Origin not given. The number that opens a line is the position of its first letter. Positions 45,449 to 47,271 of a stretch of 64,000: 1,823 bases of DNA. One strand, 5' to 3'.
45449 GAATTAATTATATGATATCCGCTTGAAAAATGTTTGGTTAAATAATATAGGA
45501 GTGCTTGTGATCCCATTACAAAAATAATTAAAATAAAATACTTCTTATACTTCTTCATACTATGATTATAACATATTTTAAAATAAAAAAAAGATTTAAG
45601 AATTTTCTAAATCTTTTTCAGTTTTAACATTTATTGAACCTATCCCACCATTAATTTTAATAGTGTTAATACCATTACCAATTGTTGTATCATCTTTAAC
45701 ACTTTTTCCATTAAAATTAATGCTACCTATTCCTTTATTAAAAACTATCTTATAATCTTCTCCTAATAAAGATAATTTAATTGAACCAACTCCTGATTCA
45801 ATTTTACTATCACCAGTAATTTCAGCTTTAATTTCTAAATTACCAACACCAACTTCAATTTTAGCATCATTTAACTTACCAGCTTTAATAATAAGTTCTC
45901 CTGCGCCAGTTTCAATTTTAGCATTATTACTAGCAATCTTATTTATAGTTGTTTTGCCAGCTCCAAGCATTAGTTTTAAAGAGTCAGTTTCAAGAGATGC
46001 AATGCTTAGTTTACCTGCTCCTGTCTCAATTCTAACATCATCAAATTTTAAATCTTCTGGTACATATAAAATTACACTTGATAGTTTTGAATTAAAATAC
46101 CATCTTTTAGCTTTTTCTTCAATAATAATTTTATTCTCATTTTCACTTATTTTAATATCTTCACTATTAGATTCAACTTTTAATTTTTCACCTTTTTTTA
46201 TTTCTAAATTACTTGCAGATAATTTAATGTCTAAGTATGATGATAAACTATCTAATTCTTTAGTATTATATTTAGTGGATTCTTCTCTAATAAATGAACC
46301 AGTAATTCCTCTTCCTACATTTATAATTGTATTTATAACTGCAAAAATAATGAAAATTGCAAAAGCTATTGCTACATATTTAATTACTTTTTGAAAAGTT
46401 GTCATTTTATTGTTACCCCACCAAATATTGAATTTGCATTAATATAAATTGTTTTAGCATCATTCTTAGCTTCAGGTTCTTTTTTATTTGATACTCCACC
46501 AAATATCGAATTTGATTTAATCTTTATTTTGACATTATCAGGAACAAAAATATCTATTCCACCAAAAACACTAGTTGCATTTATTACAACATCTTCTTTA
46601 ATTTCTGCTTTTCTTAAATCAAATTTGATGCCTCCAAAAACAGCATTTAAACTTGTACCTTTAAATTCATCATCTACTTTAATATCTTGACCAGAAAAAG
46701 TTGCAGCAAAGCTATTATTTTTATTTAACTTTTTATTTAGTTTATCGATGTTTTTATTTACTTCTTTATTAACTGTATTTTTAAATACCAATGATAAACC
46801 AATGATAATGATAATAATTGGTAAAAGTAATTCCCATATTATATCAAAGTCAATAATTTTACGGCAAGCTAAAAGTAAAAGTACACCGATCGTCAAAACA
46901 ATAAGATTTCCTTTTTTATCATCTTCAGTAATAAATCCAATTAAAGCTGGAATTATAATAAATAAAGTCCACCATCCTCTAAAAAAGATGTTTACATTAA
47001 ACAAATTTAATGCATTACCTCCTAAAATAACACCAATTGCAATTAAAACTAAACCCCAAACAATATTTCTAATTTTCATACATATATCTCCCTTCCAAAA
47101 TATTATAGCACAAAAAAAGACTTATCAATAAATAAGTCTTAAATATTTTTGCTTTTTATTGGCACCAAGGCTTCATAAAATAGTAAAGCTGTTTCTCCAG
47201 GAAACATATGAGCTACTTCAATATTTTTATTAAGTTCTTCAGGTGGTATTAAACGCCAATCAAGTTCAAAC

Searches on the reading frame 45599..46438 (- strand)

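Call 69: search_protein_families(library=ncbifam, proteins=[window:45599-46438:-], max_evalue=0.00001)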
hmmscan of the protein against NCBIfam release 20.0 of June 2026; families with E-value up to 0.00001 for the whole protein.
window:45599-46438:- (280 aa): 1 family
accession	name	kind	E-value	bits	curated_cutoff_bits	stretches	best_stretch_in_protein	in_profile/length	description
NF049997.1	LiaG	equivalog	1e-14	54.4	285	1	17-241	3-228/286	LiaG family protein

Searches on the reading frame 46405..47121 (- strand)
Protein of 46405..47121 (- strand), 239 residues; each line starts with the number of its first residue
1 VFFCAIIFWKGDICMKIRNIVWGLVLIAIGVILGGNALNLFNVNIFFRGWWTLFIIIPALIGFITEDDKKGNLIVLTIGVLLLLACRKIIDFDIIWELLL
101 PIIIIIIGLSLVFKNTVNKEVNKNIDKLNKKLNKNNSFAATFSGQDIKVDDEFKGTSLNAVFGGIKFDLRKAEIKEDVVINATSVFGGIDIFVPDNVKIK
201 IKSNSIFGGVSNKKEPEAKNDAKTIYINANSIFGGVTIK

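Call 69: search_protein_families(library=ncbifam, proteins=[window:46405-47121:-], max_evalue=0.00001)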
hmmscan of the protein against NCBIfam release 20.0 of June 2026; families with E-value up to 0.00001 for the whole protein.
window:46405-47121:- (239 aa): 1 family
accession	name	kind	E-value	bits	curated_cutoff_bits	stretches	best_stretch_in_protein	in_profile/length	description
NF040535.1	LiaF_C_term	equivalog_domain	1.4e-08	34.7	57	1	156-219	4-67/103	cell wall-active antibiotics response protein LiaF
